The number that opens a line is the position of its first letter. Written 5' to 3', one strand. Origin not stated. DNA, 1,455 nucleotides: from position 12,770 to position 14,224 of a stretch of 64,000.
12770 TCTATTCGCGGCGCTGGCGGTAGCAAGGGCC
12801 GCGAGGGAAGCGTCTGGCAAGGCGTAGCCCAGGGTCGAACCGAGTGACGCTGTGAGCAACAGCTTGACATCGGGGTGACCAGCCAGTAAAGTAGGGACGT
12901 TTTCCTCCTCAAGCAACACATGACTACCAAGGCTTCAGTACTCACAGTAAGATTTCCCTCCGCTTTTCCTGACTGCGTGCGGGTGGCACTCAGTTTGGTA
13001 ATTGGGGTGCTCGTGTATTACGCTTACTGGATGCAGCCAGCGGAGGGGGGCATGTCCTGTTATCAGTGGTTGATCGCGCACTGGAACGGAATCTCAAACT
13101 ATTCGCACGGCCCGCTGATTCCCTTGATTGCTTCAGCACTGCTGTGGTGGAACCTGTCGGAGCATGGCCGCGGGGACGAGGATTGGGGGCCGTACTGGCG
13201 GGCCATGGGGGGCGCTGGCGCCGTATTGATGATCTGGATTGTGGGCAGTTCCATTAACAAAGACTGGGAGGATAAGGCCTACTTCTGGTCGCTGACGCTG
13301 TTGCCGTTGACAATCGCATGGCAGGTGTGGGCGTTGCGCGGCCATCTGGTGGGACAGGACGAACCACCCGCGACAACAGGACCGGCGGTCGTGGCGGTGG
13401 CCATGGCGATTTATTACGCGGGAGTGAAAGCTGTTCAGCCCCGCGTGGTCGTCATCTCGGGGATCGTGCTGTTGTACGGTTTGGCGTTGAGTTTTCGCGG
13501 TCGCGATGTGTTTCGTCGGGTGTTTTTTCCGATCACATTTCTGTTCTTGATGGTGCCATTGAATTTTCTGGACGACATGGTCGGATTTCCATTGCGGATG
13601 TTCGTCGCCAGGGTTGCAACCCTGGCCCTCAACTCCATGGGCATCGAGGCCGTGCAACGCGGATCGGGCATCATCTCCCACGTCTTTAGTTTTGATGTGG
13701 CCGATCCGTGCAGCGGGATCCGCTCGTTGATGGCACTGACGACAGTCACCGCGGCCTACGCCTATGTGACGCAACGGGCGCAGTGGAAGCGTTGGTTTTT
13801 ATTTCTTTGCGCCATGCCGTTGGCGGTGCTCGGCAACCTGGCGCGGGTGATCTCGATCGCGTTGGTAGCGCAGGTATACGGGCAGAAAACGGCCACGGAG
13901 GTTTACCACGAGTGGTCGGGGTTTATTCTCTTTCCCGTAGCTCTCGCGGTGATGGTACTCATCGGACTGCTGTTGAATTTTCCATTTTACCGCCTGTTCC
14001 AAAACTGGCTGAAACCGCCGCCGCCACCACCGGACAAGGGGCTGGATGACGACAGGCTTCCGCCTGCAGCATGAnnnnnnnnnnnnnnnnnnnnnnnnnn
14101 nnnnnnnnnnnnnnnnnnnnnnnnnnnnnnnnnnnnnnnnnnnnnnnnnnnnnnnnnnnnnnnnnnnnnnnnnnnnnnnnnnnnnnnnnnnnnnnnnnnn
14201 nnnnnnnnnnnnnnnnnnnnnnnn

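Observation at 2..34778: Hypothesis: the locus glycosylates PEP-CTERM proteins and/or EPS through lipid-linked monosaccharides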

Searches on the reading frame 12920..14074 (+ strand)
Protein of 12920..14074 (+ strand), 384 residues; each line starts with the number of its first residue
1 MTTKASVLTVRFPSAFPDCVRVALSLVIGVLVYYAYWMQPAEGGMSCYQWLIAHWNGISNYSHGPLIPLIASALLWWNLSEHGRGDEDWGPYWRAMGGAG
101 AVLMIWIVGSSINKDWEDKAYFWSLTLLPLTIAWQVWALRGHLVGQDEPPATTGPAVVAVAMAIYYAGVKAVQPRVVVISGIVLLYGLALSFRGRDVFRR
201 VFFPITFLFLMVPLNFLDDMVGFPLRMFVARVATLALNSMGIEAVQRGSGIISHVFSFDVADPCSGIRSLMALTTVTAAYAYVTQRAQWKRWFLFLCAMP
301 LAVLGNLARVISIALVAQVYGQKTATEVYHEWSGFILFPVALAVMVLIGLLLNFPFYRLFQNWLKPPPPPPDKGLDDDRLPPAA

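Call 5: search_protein_families(library=pfam, proteins=[window:12920-14074:+])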
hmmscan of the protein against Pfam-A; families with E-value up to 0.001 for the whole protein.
window:12920-14074:+ (384 aa): 1 family
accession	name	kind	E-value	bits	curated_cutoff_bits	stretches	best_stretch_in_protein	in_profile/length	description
PF09721.15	Exosortase_EpsH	-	5.4e-52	177.1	25.7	2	102-351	5-253/254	Transmembrane exosortase (Exosortase_EpsH)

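Call 9: search_protein_families(library=ncbifam, proteins=[window:12920-14074:+], max_evalue=0.01)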
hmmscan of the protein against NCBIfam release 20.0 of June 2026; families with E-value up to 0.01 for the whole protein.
window:12920-14074:+ (384 aa): 19 families
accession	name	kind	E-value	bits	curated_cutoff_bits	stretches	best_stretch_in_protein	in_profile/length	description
TIGR03109.2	exosort_XrtA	exception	1.4e-44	152.5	208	2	102-351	11-258/261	exosortase A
TIGR02602.1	8TM_EpsH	subfamily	2.1e-43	148.5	105.55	1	115-351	3-239/241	exosortase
NF035943.2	exosort_XrtV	exception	4.3e-33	114.7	313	1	130-352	41-266/270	exosortase V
TIGR04152.1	exosort_VPLPA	exception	4.5e-33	115.1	400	1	113-353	2-243/486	VPLPA-CTERM-specific exosortase XrtD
NF038142.1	exosort_XrtW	exception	2.6e-30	105.2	425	1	111-352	22-265/494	exosortase W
TIGR03113.1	exosort_XrtB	exception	9e-22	78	275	1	132-354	39-266/268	exosortase B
TIGR04178.1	exo_archaeo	signature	6.1e-19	68.1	23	1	258-350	1-93/97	exosortase/archaeosortase family protein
TIGR04156.1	cyanoexo_CrtB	exception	6.2e-14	52.2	300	1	101-348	16-262/280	cyanoexosortase B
TIGR04151.1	exosort_VPDSG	exception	1.1e-13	51.3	300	1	151-351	93-298/306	VPDSG-CTERM-specific exosortase XrtC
TIGR04489.1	exosort_XrtO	exception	1.4e-11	43.9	250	1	174-341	78-247/451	exosortase O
TIGR04476.1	exosort_XrtN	exception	3.6e-11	42.8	200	1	101-342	10-236/406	exosortase N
NF033770.1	exosort_XrtT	exception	2.6e-10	39.5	250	1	116-345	23-260/472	exosortase T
TIGR03762.1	archaeo_artC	exception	4.8e-10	39.7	100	1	203-348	126-271/274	archaeosortase C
NF012182.0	exosortase_XrtQ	exception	3.2e-08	33.4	270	1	132-346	44-252/256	exosortase Q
NF033464.1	cyanoexo_CrtC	exception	4.8e-08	32.9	225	1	134-339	49-261/278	cyanoexosortase C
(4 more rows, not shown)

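Call 11: find_encoding_contigs(protein=window:12920-14074:+, flank=10000, max_places=4)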
Protein window:12920-14074:+ (384 aa): no gene with exactly this product is on record in the collection.

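Call 19: find_related_loci(query=window:12920-14074:+, collection=genome_contigs, flank=10000)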
Query window:12920-14074:+ (384 aa) in genome_contigs; peptide patterns used: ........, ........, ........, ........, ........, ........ (x = any residue, [..] = any of these).
40 stretches matched a pattern; 12 encode a relative of the query (tblastn E <= 1e-3); 12 distinct loci.
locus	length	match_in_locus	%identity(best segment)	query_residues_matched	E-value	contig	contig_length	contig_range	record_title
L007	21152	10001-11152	96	1-384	0e+0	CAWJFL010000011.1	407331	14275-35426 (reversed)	MAG: uncultured Verrucomicrobiae bacterium isolate MFD09222.bin.2.60 genome assembly, contig: contig_67822, whole genome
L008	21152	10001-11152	85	1-384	0e+0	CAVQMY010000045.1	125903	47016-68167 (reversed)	MAG: uncultured Verrucomicrobiae bacterium isolate MFD00082.bin.2.52 genome assembly, contig: contig_26847, whole genome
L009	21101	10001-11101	85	18-384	0e+0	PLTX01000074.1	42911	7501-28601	MAG: Verrucomicrobia bacterium isolate bog_1451 73.20120700_S1D.122_contig_85486, whole genome shotgun sequence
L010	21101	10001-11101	86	18-384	0e+0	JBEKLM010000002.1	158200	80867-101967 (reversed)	MAG: Verrucomicrobiia bacterium isolate SPRUCE 370 SPRUCE_370_2, whole genome shotgun sequence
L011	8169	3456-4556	85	18-384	0e+0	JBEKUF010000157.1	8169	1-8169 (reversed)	MAG: Verrucomicrobiia bacterium isolate SPRUCE 575 SPRUCE_575_157, whole genome shotgun sequence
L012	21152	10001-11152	83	1-383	0e+0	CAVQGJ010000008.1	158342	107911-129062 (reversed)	MAG: uncultured Verrucomicrobiae bacterium isolate MFD05512.bin.2.136 genome assembly, contig: contig_49524, whole genom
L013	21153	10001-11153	91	1-384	0e+0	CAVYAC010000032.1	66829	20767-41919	MAG: uncultured Verrucomicrobiae bacterium isolate MFD01223.bin.2.30 genome assembly, contig: contig_111263, whole genom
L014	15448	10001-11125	78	18-384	0e+0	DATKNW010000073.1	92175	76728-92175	MAG TPA_asm: Verrucomicrobiia bacterium isolate SMAG_U14747 k141_4198463, whole genome shotgun sequence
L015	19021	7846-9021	81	1-383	0e+0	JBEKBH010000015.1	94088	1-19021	MAG: Verrucomicrobiia bacterium isolate SPRUCE 131 SPRUCE_131_15, whole genome shotgun sequence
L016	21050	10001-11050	65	25-370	2e-151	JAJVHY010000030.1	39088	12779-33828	MAG: Verrucomicrobiia bacterium isolate Bin_23R c_000000002774, whole genome shotgun sequence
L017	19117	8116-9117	69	34-367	7e-147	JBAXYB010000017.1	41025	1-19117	MAG: Verrucomicrobiota bacterium isolate ELA754 MAG754_17, whole genome shotgun sequence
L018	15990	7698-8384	32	118-345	5e-33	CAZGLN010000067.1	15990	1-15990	MAG TPA_asm: uncultured Chthonomonadales bacterium isolate SRP290908_co1_123 genome assembly, contig: NODE_4977_length_1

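Call 35: search_protein_families(library=pfam, proteins=[L009:6353-8341:+, L009:8328-9890:-, L009:14054-15109:+, L009:15257-17563:+, L009:18014-18910:+, L009:18768-19703:+, L012:13794-16229:+, L012:16249-17238:+, L010:5959-8307:-, L010:15881-17443:+], max_evalue=0.001)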
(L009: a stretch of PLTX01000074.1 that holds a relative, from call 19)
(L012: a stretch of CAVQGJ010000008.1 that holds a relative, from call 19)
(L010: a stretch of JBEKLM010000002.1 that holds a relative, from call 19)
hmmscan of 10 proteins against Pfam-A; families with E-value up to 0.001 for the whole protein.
L009:6353-8341:+ (662 aa): 1 family
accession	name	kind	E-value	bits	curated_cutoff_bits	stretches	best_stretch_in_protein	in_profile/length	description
PF10034.15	Dpy19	-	8.4e-18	64.3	27.2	2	118-355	32-291/653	Q-cell neuroblast polarisation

L009:8328-9890:- (520 aa): 1 family
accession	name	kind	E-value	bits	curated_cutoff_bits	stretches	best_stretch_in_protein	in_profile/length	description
PF00496.27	SBP_bac_5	-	1e-93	314.9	32.4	1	82-434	1-364/368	Bacterial extracellular solute-binding proteins, family 5 Middle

L009:14054-15109:+ (351 aa): 6 families
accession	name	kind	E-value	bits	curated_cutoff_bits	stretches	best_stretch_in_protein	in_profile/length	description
PF16363.11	GDP_Man_Dehyd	-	1.3e-48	166.6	27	1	46-343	2-332/332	GDP-mannose 4,6 dehydratase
PF01370.27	Epimerase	-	2.9e-45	155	20.9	1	45-280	2-240/240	NAD dependent epimerase/dehydratase family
PF01073.25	3Beta_HSD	-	7.4e-08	32.2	22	1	45-199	1-159/280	3-beta hydroxysteroid dehydrogenase/isomerase family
PF07993.18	NAD_binding_4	-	2e-07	30.8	20.1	0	46-71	1-26/258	Male sterility protein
PF02719.21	Polysacc_synt_2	-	2e-06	27.6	20.2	0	181-302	133-251/293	Polysaccharide biosynthesis protein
PF04321.23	RmlD_sub_bind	-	2.2e-06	27.4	27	1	45-320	4-254/287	RmlD substrate binding domain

L009:15257-17563:+ (768 aa): 1 family
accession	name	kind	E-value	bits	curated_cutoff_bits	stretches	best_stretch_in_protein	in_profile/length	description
PF09852.15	DUF2079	-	4.5e-29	102.3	28.2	1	230-603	38-438/459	Predicted membrane protein (DUF2079)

L009:18014-18910:+ (298 aa): 0 families

L009:18768-19703:+ (311 aa): 3 families
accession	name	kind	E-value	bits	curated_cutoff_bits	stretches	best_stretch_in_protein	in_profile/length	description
PF00106.31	adh_short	-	7.2e-59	199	26.6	1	48-235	1-188/195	short chain dehydrogenase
PF13561.12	adh_short_C2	-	1.1e-43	149.9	27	1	54-238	1-185/236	Enoyl-(Acyl carrier protein) reductase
PF08659.16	KR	-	1.6e-11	44.9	22.6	1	50-210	3-163/180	KR domain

L012:13794-16229:+ (811 aa): 2 families
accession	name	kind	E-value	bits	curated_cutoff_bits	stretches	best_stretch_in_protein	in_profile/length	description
PF02384.22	N6_Mtase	-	3.2e-09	37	20.4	1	328-511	9-137/311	N-6 DNA Methylase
PF20473.4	MmeI_Mtase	-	1.3e-05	24.9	27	1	379-522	20-158/259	MmeI, DNA-methyltransferase domain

L012:16249-17238:+ (329 aa): 1 family
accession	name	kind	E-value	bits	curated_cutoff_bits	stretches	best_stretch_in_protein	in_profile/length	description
PF18135.7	Type_ISP_C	-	1.6e-25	90.3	25.9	1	2-296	83-330/342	Type ISP C-terminal specificity domain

L010:5959-8307:- (782 aa): 3 families
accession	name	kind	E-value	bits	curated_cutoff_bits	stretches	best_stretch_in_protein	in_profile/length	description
PF01343.23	Peptidase_S49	-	5e-74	247.8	24.9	2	559-710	2-153/154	Peptidase family S49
PF25145.1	NfeD1b_N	-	6.1e-06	26.4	40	1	524-595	23-91/189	NfeD1b, N-terminal domain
PF01972.22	SDH_protease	-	0.00094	18.7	31.3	0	508-593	69-149/286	ClpP-like SDH-type serine proteinase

L010:15881-17443:+ (520 aa): 5 families
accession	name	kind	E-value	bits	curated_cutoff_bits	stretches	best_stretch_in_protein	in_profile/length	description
PF01555.25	N6_N4_Mtase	-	6.6e-49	167.3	26.7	1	57-353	1-219/221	DNA methylase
PF13847.12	Methyltransf_31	-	7.3e-06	26.2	27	0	314-358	2-49/145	Methyltransferase domain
PF13649.12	Methyltransf_25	-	2.7e-05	25.2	27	0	319-358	1-42/97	Methyltransferase domain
PF04471.18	Mrr_cat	-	6.5e-05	23.5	21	1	411-486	29-92/115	Restriction endonuclease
PF03602.21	Cons_hypoth95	-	0.00021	21.5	24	0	41-74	96-131/182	Conserved hypothetical protein 95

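Call 63: search_protein_families(library=pfam, proteins=[L014:284-2260:+, L014:2283-3632:+, L014:3596-6028:+, L014:5884-8193:+, L016:3348-5099:-, L016:5212-6621:+, L016:17498-18997:+, L017:14315-15529:-, L017:15526-17049:-], max_evalue=0.01)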
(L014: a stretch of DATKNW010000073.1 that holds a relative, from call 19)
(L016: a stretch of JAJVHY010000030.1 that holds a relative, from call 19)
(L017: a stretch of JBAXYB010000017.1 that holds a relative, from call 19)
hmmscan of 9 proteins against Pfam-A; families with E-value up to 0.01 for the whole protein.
L014:284-2260:+ (658 aa): 2 families
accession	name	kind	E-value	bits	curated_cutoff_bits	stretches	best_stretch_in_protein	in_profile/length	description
PF04616.20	Glyco_hydro_43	-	1.5e-66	225.1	32.2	1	158-427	1-288/288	Glycosyl hydrolases family 43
PF17851.8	GH43_C2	-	1.6e-44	152.5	22.7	1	462-657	1-202/203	Beta xylosidase C-terminal Concanavalin A-like domain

L014:2283-3632:+ (449 aa): 1 family
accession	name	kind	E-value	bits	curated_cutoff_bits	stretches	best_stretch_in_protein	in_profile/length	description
PF01095.25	Pectinesterase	-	6.6e-26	91.2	27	1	36-242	1-204/298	Pectinesterase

L014:3596-6028:+ (810 aa): 3 families
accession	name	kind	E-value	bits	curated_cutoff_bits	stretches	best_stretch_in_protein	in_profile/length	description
PF22124.2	Glyco_hydro_95_cat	-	3.1e-183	609.8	27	1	328-726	1-408/408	Glycosyl hydrolase family 95 catalytic domain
PF14498.12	Glyco_hyd_65N_2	-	1.3e-76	258.1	27.7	1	69-305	1-233/234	Glycosyl hydrolase family 65, N-terminal domain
PF21307.2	Glyco_hydro_95_C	-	2.1e-24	86.2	27.6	1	728-790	1-62/94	Glycoside hydrolase family 95, C-terminal domain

L014:5884-8193:+ (769 aa): 1 family
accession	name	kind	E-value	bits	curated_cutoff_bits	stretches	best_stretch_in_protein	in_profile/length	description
PF03632.21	Glyco_hydro_65m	-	0.008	15.6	27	0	455-494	55-94/371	Glycosyl hydrolase family 65 central catalytic domain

L016:3348-5099:- (583 aa): 3 families
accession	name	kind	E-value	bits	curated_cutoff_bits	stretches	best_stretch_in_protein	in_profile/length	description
PF02310.24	B12-binding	-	5.2e-14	52.6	32.1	1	176-274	12-120/121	B12 binding domain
PF04055.27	Radical_SAM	-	1.2e-12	48.8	29.5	1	319-484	2-165/166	Radical SAM superfamily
PF13282.11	DUF4070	-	2.4e-05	24.8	22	1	504-574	1-69/144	Domain of unknown function (DUF4070)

L016:5212-6621:+ (469 aa): 5 families
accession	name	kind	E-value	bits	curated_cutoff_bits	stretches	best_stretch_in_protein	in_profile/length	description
PF00158.32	Sigma54_activat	-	6.2e-41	140.3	20.2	1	181-336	21-163/168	Sigma-54 interaction domain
PF25601.1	AAA_lid_14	-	9e-06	25.9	27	1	380-402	38-60/87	AAA+ ATPase lid domain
PF07728.20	AAA_5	-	0.00052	20.5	22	0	227-317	27-124/139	AAA domain (dynein-related subfamily)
PF14532.12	Sigma54_activ_2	-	0.0058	17.3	25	0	267-345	70-138/138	Sigma-54 interaction domain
PF07724.20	AAA_2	-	0.0063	17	27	0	184-310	5-118/166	AAA domain (Cdc48 subfamily)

L016:17498-18997:+ (499 aa): 11 families
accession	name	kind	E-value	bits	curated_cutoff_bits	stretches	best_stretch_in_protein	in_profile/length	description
PF12796.13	Ank_2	-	2.5e-90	297.6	27.3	7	22-112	1-89/90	Ankyrin repeats (3 copies)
PF00023.36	Ank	-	1.5e-87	282.8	21.1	9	52-83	2-33/33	Ankyrin repeat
PF13637.12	Ank_4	-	4.3e-86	281.3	22.7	12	345-394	1-50/50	Ankyrin repeats (many copies)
PF13857.12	Ank_5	-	7.3e-68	224.2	27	6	132-186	1-56/56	Ankyrin repeats (many copies)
PF13606.12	Ank_3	-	2.1e-65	208.3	22.3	5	146-173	2-29/30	Ankyrin repeat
PF24521.3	Ank_KRIT1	-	3.1e-15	56.6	80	2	22-95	50-128/149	KRIT1 ankyrin-repeats domain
PF24407.1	HTH_upst_double_PIN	-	1.5e-11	44.9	27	0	135-175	14-53/70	HTH_upstream_double_PIN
PF23745.1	ANK_LRRK2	-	1.1e-05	25.7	27.5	0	419-465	43-89/130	LRRK2 ANK repeat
PF08898.15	DUF1843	-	2.9e-05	25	23.3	0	208-233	5-30/52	Domain of unknown function (DUF1843)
PF14968.11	CCDC84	-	0.00062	20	25.3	0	146-176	82-112/330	Coiled coil protein 84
PF13537.11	GATase_7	-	0.0022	18.4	25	0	80-96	93-109/123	Glutamine amidotransferase domain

L017:14315-15529:- (404 aa): 0 families

L017:15526-17049:- (507 aa): 1 family
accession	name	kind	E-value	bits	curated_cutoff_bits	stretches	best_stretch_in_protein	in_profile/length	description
PF05721.19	PhyH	-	1.3e-32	114.2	22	1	252-452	1-212/213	Phytanoyl-CoA dioxygenase (PhyH)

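Call 78: search_protein_families(library=pfam, proteins=[L007:13841-15715:-, L007:15742-16956:+, L007:17171-18004:+, L007:18086-19798:+, L007:19829-20203:+, L013:17702-19264:-, L013:14274-14717:+, L016:689-2188:-, L010:1725-2981:-, L010:563-1741:-], max_evalue=0.01)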
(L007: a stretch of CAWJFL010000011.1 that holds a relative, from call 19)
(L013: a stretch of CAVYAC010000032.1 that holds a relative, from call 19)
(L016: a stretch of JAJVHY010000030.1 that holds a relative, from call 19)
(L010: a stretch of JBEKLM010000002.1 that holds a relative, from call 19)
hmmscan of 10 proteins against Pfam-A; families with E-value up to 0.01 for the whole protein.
L007:13841-15715:- (624 aa): 0 families

L007:15742-16956:+ (404 aa): 0 families

L007:17171-18004:+ (277 aa): 3 families
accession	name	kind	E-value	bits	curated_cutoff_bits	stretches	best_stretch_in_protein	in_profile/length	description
PF01370.27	Epimerase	-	5e-20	72.4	20.9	1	5-195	2-227/240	NAD dependent epimerase/dehydratase family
PF16363.11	GDP_Man_Dehyd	-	1.1e-06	28.8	27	0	116-197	152-241/332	GDP-mannose 4,6 dehydratase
PF04321.23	RmlD_sub_bind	-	0.003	17.1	27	0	114-242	122-248/287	RmlD substrate binding domain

L007:18086-19798:+ (570 aa): 2 families
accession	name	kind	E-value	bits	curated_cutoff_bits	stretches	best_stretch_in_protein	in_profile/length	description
PF13440.11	Polysacc_synt_3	-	4.2e-15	56.2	23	1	88-386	4-281/293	Polysaccharide biosynthesis protein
PF01943.22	Polysacc_synt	-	1.4e-12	48.1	28.2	1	80-345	20-272/274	Polysaccharide biosynthesis protein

L007:19829-20203:+ (124 aa): 0 families

L013:17702-19264:- (520 aa): 0 families

L013:14274-14717:+ (147 aa): 0 families

L016:689-2188:- (499 aa): 4 families
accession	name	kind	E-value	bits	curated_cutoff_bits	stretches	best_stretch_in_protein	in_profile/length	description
PF04055.27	Radical_SAM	-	7.7e-18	65.7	29.5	1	224-379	3-166/166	Radical SAM superfamily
PF02310.24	B12-binding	-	7e-08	32.8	32.1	1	115-177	49-117/121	B12 binding domain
PF19864.5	Radical_SAM_N2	-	2.5e-06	27.5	29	1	136-195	77-136/151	Radical SAM proteins, N-terminal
PF13282.11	DUF4070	-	0.0094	16.4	22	0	398-462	1-61/144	Domain of unknown function (DUF4070)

L010:1725-2981:- (418 aa): 11 families
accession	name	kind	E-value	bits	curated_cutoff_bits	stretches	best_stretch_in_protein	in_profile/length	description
PF01370.27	Epimerase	-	4.3e-31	108.6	20.9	1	87-310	2-240/240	NAD dependent epimerase/dehydratase family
PF13460.12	NAD_binding_10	-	6.1e-21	75.5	27.2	1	90-207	1-109/184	NAD(P)H-binding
PF16363.11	GDP_Man_Dehyd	-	4.9e-19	69.4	27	1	87-230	1-161/332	GDP-mannose 4,6 dehydratase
PF07993.18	NAD_binding_4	-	1.4e-18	67.5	20.1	1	88-250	1-206/258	Male sterility protein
PF01073.25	3Beta_HSD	-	1.5e-18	67.2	22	1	87-239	1-163/280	3-beta hydroxysteroid dehydrogenase/isomerase family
PF05368.20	NmrA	-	1.4e-10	41.8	27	1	85-195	4-106/298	NmrA-like family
PF04321.23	RmlD_sub_bind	-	4.6e-10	39.5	27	1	86-239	3-142/287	RmlD substrate binding domain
PF02719.21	Polysacc_synt_2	-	4.3e-07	29.8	20.2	1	87-196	2-128/293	Polysaccharide biosynthesis protein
PF08659.16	KR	-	8.1e-06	26.3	22.6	1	86-205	3-145/180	KR domain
PF00106.31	adh_short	-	0.0005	20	26.6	1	87-148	4-71/195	short chain dehydrogenase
PF03435.24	Sacchrp_dh_NADP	-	0.00076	20.3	25.1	1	87-160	2-81/129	Saccharopine dehydrogenase NADP binding domain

L010:563-1741:- (392 aa): 4 families
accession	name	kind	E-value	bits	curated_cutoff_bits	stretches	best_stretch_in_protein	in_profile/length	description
PF13506.12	Glyco_transf_21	-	1.8e-26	93.1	21.7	1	117-282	5-174/174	Glycosyl transferase family 21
PF13641.12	Glyco_tranf_2_3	-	2.1e-05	25.1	27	1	86-281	32-228/230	Glycosyltransferase like family 2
PF13632.12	Glyco_trans_2_3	-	0.00025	21.3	27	1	150-358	6-176/198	Glycosyl transferase family group 2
PF00535.33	Glycos_transf_2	-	0.0084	16.5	23.3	0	139-212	75-150/168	Glycosyl transferase family 2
